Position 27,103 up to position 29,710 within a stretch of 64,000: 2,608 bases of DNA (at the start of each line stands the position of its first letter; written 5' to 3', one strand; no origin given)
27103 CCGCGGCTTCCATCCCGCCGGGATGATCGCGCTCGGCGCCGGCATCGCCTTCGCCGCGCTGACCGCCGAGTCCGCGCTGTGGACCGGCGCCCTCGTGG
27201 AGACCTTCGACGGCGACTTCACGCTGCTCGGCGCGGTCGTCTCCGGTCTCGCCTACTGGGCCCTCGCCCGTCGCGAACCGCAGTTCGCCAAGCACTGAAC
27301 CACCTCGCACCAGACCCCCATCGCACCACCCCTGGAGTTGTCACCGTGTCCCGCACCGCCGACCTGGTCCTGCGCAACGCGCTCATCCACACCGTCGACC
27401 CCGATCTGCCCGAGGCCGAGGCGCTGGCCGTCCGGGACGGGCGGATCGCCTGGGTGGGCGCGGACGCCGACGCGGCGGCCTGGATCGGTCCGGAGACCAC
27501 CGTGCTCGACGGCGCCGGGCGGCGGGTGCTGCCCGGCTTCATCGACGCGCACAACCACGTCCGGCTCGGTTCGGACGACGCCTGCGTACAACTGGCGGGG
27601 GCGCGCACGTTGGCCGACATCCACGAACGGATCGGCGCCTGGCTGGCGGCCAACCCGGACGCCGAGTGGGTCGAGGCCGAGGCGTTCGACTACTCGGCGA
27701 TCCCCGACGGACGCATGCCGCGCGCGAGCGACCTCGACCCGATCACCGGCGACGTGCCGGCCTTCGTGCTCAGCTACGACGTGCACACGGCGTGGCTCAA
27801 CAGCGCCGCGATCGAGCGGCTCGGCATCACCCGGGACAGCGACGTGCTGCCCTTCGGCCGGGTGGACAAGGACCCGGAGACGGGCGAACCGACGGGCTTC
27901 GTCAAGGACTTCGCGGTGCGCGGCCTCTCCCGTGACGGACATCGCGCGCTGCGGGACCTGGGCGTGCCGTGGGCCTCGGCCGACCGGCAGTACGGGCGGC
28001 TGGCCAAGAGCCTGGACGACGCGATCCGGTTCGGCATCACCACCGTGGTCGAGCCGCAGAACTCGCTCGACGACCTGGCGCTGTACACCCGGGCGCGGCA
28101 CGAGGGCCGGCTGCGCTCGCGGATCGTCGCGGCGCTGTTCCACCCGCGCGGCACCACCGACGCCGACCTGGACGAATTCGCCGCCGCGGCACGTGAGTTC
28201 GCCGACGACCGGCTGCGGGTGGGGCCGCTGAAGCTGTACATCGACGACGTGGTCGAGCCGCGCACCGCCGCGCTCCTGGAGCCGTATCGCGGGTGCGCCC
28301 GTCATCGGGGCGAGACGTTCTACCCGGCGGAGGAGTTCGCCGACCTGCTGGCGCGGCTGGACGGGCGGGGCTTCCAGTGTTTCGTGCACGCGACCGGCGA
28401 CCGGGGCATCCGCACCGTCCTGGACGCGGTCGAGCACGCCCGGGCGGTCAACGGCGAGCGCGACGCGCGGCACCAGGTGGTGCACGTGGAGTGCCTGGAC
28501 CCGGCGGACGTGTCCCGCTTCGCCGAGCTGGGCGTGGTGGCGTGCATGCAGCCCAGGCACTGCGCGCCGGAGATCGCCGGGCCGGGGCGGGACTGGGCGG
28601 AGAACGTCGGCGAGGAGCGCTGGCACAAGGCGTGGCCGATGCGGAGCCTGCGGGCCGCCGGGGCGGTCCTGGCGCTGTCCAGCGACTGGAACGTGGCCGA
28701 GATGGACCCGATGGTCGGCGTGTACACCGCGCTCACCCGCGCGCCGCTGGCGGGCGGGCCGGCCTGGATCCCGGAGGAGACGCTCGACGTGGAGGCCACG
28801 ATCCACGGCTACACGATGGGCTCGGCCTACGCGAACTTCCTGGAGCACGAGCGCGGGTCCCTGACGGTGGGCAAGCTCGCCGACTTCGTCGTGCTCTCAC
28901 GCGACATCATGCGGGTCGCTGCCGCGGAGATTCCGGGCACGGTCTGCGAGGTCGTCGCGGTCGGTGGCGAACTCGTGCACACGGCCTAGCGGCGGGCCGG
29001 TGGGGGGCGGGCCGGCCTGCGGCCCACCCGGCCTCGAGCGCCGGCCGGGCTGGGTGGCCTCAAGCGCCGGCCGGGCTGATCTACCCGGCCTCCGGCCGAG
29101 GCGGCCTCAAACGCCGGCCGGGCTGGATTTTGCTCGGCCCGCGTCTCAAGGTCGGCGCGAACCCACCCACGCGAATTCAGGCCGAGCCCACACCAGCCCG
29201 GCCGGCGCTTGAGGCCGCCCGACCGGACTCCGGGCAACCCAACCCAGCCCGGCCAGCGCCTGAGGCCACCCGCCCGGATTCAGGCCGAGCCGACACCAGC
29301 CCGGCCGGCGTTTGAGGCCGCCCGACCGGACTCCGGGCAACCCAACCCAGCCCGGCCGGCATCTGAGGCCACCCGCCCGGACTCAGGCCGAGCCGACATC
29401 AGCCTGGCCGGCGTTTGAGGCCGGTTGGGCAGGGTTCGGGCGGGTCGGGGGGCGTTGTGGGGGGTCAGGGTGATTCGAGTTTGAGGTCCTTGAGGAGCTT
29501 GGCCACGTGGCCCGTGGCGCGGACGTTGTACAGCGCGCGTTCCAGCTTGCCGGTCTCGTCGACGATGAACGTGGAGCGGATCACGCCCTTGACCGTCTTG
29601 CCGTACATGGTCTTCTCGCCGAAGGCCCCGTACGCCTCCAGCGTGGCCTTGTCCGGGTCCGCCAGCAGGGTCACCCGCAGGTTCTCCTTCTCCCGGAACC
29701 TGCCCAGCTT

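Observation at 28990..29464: Repeat-element family, copy 2: direct plus inverted copies forming a potential ~400-bp cruciform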

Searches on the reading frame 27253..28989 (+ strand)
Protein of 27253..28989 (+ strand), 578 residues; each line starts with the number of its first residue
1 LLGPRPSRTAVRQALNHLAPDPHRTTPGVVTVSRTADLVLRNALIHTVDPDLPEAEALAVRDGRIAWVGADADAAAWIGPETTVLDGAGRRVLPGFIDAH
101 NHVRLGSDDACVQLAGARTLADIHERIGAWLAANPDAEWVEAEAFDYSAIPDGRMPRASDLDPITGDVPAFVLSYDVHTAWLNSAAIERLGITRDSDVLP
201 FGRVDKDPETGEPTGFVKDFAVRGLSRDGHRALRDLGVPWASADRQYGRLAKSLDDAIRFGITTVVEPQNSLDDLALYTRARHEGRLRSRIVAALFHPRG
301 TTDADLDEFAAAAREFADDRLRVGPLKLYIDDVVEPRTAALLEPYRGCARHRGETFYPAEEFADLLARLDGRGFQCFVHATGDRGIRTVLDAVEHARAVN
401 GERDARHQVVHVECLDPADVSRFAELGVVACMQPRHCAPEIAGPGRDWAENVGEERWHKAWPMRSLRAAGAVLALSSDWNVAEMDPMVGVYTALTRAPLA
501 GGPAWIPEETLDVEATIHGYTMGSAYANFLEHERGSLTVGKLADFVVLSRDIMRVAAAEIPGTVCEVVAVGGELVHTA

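Call 14: search_protein_families(library=pfam, proteins=[window:27253-28989:+])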
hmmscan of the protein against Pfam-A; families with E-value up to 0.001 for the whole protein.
window:27253-28989:+ (578 aa): 2 families
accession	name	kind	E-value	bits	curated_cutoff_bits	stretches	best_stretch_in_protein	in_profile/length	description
PF07969.17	Amidohydro_3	-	1.8e-83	282.1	29.7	1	84-576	2-472/472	Amidohydrolase family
PF01979.26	Amidohydro_1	-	2e-08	34.3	25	1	469-552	241-322/345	Amidohydrolase family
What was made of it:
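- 27253..28989 (+): Amidohydrolase gene (Amidohydro_3). Its stop codon at 28987-28989 is the left border of the repeat locus. The 5' limit is the longest ORF; annotated orthologs are 547 aa. Pfam PF07969, E = 1.8e-83 (call 14).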

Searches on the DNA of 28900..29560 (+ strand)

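Call 12: search_rna_families(source=window, start=28900, end=29560, threshold=evalue, max_evalue=10)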
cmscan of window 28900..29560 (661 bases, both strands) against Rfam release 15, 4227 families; matches with E-value up to 10: 6.
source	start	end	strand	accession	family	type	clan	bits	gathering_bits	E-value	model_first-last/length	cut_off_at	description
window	29375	29452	+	RF04080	mir-762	Gene; miRNA;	-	22.3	80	1.4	1-75/75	no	mir-762 microRNA precursor family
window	29199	29225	-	RF02793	asR3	Gene; antisense;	-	18.7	46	1.1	7-33/57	no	Pyrobaculum asRNA3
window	29123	29196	-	RF03419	mir-998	Gene; miRNA;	-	16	52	3.7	1-91/91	no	mir-998 microRNA precursor family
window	29101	29218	-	RF02556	snaR-A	Gene; sRNA;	-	14.5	98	5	4-102/115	no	snaR-A sRNA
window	29068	29120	-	RF00060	HgcE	Gene; snRNA; snoRNA; HACA-box;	-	12.1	50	7.5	38-110/130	no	HgcE RNA (Pab105)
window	29283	29306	-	RF02243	Xoo8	Gene; sRNA;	-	11.8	90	0.68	100-123/323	no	Proteobacterial sRNA Xoo8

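Call 52: search_dna_similar(query=window:29020-29430:+, collection=plasmids, mode=distant, max_rows=25)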
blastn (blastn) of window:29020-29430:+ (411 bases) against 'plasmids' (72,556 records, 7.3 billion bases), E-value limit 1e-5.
Records with a match: 3; places in all: 35; records where one place covers at least 80% of the query: 0.
Best place of each record, by identity: 60-80% 3.
By first word of the organism name: Embleya 2; Streptomyces 1.
By predicted mobility (MOB-suite, as given by PLSDB): non-mobilizable 2; mobilizable 1.
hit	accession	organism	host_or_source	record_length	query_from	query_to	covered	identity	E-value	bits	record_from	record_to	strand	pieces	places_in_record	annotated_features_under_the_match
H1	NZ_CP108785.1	Embleya sp. NBC_00888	-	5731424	161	403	59%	72.0%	2e-16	156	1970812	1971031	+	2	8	none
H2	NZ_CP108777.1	Embleya sp. NBC_00896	-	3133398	165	403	58%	73.2%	1e-12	146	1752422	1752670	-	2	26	none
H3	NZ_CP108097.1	Streptomyces sp. NBC_00239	-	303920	169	299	32%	70.7%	5e-6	60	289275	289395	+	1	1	none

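Call 53: search_dna_similar(query=window:29020-29430:+, collection=phages, mode=distant, max_rows=15)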
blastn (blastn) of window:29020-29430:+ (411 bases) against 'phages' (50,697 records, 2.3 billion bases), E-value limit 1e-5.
No match.

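Call 60: get_annotated_region(hit=H2, flank=20000)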
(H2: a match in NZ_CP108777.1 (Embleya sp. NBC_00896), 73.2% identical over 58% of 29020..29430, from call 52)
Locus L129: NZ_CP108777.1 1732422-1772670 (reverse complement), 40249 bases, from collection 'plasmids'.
description: Embleya sp. NBC_00896 plasmid unnamed1, complete sequence
organism: Embleya sp. NBC_00896 (NCBI taxid 2975961)
taxonomy: Bacteria; Actinomycetota; Actinomycetes; Kitasatosporales; Streptomycetaceae; Embleya; Embleya sp. NBC 00896
host: -; source: -; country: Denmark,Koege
typing (MOB-suite, as given by PLSDB): non-mobilizable
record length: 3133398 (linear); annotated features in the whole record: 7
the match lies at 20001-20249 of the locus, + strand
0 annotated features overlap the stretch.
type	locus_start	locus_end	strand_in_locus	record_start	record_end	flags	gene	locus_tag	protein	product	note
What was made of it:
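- Tried and rejected: The plasmid database returned only two Embleya megareplicons and one Streptomyces plasmid, with no annotation (calls 52, 60).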
